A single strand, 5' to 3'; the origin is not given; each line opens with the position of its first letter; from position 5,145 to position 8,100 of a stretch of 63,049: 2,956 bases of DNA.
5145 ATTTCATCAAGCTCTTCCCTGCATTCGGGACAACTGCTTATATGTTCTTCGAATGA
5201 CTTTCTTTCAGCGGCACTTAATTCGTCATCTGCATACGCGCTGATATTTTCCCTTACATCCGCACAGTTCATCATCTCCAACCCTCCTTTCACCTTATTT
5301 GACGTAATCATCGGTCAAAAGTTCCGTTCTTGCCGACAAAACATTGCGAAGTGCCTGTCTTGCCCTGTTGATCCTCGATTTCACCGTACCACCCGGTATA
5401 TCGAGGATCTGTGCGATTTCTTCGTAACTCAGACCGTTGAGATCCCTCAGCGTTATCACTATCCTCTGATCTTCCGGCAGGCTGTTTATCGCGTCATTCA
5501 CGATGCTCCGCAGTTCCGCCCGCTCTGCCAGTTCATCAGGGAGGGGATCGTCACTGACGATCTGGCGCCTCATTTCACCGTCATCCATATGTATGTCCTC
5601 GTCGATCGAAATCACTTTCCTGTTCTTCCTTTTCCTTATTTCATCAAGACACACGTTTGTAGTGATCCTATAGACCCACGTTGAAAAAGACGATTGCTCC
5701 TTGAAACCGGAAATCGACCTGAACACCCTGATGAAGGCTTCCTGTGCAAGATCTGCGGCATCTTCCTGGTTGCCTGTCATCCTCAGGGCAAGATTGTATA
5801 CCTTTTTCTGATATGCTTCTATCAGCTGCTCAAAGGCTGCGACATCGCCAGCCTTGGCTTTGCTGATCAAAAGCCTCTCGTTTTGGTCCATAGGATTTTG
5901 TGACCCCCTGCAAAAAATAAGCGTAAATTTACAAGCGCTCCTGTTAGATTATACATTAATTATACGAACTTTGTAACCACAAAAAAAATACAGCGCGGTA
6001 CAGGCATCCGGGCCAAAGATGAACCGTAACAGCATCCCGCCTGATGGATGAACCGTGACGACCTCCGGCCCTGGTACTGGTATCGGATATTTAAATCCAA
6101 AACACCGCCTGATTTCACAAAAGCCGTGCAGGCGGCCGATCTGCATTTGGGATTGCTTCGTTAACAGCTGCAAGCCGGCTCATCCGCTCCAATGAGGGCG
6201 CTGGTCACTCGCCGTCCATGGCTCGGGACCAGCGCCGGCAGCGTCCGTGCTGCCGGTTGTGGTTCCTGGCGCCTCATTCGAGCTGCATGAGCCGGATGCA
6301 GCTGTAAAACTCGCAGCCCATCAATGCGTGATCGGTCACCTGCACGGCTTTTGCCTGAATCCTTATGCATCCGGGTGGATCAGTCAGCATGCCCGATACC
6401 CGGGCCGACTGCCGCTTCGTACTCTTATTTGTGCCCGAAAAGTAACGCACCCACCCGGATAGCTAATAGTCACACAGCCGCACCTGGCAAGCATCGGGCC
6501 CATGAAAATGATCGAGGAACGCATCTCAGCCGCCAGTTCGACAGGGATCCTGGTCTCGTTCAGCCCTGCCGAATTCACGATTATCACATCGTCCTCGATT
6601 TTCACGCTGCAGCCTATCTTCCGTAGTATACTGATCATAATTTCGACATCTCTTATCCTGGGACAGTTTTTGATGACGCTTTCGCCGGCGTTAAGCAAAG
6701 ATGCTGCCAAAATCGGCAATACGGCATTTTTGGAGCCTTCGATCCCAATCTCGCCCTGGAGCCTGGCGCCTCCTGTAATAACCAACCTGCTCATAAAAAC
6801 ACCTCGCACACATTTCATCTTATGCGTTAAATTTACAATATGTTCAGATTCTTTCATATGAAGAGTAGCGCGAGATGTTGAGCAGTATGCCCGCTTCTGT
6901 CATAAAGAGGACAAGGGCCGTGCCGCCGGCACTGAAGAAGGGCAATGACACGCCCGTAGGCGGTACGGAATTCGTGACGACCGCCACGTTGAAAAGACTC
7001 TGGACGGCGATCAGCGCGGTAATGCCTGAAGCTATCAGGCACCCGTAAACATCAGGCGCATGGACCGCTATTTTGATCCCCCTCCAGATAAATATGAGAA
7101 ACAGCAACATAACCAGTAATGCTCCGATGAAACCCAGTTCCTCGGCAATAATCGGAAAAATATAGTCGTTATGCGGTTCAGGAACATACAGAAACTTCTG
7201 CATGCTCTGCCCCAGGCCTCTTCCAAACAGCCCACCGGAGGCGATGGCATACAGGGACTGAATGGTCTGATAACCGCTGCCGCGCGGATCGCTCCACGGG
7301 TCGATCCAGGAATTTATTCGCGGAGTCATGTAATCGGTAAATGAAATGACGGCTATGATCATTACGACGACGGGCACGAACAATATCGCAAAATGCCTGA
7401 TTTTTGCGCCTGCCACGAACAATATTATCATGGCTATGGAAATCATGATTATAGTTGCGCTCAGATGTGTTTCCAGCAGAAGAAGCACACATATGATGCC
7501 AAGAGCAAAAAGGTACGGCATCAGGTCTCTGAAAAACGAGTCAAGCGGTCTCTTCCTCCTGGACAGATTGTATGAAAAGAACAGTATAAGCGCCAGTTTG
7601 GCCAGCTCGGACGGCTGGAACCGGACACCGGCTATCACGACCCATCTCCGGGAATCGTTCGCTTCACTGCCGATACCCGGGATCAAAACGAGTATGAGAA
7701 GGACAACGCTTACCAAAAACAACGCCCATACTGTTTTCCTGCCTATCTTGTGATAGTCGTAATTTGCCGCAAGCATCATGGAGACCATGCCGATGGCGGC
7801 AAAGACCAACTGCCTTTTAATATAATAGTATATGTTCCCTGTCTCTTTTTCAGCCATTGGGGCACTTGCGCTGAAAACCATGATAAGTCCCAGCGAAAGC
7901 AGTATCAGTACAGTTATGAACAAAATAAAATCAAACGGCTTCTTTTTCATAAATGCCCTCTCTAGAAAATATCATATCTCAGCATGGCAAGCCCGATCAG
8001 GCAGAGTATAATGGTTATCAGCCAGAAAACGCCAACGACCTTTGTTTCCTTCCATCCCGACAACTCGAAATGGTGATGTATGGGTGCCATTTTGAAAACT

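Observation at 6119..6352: Unrecognised ~235-nt GC-rich hairpin element present three times, with pairing preserved despite arm divergence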

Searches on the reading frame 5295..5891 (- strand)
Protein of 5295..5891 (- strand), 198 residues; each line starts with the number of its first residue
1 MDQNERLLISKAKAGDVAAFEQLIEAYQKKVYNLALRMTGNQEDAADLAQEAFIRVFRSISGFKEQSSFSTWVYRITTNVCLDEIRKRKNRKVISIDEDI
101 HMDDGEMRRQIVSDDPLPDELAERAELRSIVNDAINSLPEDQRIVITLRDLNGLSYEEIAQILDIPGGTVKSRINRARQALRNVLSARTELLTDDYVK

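Call 35: search_protein_families(library=pfam, proteins=[window:5295-5891:-])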
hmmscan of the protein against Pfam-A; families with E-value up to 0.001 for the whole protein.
window:5295-5891:- (198 aa): 6 families
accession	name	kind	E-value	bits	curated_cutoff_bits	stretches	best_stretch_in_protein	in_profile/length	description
PF04542.20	Sigma70_r2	-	9.7e-24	83.4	24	1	23-90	1-70/71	Sigma-70 region 2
PF08281.18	Sigma70_r4_2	-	9.8e-20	70.4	25.7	1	131-181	4-54/54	Sigma-70, region 4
PF04545.22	Sigma70_r4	-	1.8e-15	56.6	24.1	1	134-183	1-50/50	Sigma-70, region 4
PF07638.17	Sigma70_ECF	-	4.4e-11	43.4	21.1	1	8-183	7-181/185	ECF sigma factor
PF12645.13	HTH_16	-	9.3e-06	26.1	22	1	8-64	3-65/65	Helix-turn-helix domain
PF13412.12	HTH_24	-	0.00035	20.5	21.9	1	141-177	5-41/48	Winged helix-turn-helix DNA-binding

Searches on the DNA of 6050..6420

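Call 6: search_rna_families(source=window, start=6050, end=6420, threshold=evalue, max_evalue=10, show_alignments=2)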
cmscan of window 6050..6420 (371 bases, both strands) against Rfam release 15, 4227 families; matches with E-value up to 10: 5.
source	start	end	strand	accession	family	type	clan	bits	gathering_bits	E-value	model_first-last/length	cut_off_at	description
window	6199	6256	-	RF01731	TwoAYGGAY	Cis-reg;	CL00106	38.5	43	8.8e-05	49-108/168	no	TwoAYGGAY RNA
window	6221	6270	+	RF03209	MIR9657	Gene; miRNA;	-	16.3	53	7.4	1-85/85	no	MIR9657 microRNA precursor family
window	6191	6274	-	RF02241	Xoo2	Gene; sRNA;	-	14.2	45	2.6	1-78/78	no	Xanthomonadaceae sRNA Xoo2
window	6109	6143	+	RF03026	RT-5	Gene; sRNA;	-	12.8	45.7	9.5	24-58/104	no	RT-5 RNA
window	6371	6417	+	RF01668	P10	Gene; sRNA;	-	11.7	37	6.3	1-72/72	no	Pseudomonas sRNA P10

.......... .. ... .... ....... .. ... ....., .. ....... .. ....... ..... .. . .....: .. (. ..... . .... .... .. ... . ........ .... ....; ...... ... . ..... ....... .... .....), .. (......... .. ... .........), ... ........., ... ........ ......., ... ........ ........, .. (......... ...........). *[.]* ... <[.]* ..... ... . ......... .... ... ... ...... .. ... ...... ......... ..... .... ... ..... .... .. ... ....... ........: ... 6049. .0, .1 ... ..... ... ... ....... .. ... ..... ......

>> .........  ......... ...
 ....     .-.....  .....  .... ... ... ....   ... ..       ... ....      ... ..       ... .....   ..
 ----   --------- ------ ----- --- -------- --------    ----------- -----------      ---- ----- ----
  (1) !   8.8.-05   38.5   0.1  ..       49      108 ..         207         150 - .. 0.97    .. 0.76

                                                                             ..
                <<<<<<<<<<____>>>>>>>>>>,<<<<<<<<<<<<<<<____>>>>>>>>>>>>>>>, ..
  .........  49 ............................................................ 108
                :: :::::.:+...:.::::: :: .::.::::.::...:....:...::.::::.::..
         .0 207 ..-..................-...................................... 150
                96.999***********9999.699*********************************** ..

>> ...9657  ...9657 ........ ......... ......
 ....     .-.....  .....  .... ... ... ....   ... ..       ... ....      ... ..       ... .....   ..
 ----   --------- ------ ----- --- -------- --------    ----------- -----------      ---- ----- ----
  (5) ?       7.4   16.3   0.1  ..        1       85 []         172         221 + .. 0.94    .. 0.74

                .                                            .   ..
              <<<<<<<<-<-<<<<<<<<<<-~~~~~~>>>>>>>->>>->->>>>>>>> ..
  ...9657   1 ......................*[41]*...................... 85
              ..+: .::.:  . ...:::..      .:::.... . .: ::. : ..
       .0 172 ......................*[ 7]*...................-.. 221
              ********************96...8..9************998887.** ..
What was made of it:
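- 6199..6256 (-): Copy 1 apical module. Hairpin 2 is at 6197-6236 (loop 6214-6219, AUGGAC on the minus strand). Hairpin 1 is at 6235-6256 (loop 6243-6248, ACGGAC on the minus strand). Rfam RF01731 TwoAYGGAY, 38.5 bits, E 8.8e-5, model positions 49-108 (call 6).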

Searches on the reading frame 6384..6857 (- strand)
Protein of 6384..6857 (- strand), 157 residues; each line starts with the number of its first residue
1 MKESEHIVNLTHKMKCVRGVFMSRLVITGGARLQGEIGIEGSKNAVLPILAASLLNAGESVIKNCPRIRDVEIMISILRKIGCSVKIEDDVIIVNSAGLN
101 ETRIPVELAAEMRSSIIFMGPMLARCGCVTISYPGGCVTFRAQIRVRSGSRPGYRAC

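Call 35: search_protein_families(library=pfam, proteins=[window:6384-6857:-])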
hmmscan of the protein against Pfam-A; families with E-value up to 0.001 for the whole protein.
window:6384-6857:- (157 aa): 1 family
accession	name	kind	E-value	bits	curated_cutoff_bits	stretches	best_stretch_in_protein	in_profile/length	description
PF00275.25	EPSP_synthase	-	7.9e-20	71.4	22.8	1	28-137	2-115/417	EPSP synthase (3-phosphoshikimate 1-carboxyvinyltransferase)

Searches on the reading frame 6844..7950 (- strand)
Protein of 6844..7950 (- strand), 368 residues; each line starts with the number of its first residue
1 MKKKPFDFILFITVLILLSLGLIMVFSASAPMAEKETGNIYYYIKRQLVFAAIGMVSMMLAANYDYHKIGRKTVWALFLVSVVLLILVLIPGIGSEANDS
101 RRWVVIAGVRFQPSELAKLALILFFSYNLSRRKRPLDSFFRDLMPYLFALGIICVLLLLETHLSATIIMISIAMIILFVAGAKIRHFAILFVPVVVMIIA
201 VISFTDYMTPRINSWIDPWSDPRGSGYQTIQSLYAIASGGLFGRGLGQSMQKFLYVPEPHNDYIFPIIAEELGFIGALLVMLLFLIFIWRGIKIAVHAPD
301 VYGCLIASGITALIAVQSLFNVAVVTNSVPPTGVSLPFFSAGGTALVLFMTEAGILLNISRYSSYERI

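Call 35: search_protein_families(library=pfam, proteins=[window:6844-7950:-])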
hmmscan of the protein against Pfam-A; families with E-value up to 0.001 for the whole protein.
window:6844-7950:- (368 aa): 1 family
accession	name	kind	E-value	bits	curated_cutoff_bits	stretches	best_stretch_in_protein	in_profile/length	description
PF01098.24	FTSW_RODA_SPOVE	-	9.2e-104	347.7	26.4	1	10-364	3-355/356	Cell cycle protein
